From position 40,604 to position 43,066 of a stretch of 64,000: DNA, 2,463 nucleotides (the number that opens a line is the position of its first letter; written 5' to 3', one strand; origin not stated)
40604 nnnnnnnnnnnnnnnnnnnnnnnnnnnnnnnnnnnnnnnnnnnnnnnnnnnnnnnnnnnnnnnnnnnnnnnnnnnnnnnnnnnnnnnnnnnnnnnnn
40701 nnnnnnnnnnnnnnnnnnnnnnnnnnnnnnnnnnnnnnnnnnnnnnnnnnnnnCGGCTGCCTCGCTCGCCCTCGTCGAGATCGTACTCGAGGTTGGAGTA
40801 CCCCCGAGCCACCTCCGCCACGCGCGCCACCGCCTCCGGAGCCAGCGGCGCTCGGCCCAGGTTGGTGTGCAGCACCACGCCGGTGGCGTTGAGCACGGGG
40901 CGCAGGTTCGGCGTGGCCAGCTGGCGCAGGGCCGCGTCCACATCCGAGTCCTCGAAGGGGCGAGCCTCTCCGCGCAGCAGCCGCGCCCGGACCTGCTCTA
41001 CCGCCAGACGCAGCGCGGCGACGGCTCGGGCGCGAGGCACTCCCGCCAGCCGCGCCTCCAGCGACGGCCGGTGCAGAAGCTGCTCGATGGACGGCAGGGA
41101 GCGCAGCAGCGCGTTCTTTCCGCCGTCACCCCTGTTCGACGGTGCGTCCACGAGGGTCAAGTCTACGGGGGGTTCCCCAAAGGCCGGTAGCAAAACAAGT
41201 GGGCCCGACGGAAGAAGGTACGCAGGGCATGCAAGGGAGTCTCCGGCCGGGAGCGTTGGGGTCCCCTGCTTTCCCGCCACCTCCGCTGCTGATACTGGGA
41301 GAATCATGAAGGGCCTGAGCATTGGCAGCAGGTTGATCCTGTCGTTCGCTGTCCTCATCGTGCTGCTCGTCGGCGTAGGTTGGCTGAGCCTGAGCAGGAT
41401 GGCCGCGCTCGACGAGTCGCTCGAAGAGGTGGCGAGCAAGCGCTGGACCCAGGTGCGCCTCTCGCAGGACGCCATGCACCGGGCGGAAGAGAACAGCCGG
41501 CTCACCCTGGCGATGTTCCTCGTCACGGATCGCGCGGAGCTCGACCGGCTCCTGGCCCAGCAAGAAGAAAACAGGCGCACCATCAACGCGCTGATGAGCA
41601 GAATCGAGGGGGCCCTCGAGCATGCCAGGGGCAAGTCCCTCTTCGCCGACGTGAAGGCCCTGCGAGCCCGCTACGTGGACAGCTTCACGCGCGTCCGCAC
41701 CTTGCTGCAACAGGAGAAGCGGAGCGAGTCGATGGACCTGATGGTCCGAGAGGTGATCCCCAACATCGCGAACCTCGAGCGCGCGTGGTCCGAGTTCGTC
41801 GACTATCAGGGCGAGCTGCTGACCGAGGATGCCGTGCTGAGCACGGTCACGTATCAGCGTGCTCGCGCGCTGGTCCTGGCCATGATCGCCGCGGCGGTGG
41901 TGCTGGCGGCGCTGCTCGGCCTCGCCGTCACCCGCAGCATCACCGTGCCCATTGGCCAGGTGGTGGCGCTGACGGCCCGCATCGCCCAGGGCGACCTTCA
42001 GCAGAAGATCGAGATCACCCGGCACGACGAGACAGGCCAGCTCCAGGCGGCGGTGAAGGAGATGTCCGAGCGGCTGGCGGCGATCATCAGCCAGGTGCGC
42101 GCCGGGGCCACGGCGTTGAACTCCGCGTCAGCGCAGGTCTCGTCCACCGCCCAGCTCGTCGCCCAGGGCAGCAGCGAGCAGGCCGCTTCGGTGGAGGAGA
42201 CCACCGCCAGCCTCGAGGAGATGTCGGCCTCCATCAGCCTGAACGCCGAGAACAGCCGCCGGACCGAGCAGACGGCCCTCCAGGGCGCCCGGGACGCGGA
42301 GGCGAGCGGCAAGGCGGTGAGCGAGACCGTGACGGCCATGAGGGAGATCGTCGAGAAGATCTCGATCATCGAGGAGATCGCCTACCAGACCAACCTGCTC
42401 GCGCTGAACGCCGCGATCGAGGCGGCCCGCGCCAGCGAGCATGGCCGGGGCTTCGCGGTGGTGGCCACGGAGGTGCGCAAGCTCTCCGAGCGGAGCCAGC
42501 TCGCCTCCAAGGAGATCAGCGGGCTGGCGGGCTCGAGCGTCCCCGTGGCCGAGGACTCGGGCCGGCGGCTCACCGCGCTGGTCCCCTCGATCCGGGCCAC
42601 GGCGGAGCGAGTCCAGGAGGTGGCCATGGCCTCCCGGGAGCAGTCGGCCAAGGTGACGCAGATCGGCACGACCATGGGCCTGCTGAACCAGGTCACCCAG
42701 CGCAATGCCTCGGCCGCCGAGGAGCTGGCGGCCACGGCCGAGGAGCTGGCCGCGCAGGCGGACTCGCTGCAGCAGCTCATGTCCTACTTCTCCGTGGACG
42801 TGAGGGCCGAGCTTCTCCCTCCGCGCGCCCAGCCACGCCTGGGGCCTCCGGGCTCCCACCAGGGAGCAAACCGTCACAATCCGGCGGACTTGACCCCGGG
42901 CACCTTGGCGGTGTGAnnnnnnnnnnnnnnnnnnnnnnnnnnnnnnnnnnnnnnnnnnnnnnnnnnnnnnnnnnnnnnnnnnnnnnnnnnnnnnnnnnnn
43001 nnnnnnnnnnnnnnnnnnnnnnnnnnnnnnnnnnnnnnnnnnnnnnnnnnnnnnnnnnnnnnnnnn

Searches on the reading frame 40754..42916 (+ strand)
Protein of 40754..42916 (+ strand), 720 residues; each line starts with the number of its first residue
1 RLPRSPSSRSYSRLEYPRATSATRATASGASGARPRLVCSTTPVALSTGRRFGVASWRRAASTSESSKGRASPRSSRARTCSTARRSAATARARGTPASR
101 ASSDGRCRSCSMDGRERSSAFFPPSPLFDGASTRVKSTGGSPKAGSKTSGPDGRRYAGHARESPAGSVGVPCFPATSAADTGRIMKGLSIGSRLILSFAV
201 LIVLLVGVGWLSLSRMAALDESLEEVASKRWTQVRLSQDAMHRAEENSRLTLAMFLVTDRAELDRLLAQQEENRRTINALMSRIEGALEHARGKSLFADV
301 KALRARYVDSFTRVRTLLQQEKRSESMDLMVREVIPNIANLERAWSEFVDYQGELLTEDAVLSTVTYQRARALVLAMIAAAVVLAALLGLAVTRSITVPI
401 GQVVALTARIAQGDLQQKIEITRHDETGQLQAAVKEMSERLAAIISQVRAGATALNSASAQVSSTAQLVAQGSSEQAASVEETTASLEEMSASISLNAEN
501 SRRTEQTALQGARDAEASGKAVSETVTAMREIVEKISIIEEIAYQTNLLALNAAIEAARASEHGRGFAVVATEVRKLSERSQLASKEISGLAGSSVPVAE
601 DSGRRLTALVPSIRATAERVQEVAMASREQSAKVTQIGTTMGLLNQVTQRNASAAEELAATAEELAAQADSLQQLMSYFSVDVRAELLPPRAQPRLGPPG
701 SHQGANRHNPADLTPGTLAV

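Call 66: search_protein_families(library=pfam, proteins=[window:40754-42916:+], max_evalue=0.00001)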
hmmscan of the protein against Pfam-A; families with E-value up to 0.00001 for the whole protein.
window:40754-42916:+ (720 aa): 4 families
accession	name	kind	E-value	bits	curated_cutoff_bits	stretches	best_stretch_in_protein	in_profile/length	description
PF00015.26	MCPsignal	-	8.9e-30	104.2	34.6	1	505-666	8-169/172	Methyl-accepting chemotaxis protein (MCP) signalling domain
PF12729.13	4HB_MCP_1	-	8.8e-19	68.2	27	1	188-354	2-168/181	Four helix bundle sensory module for signal transduction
PF00672.30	HAMP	-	7.1e-12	45.9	25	1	392-442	2-52/53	HAMP domain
PF02203.21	TarH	-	8.9e-10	39.2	25.2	1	186-352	3-173/177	Tar ligand binding domain homologue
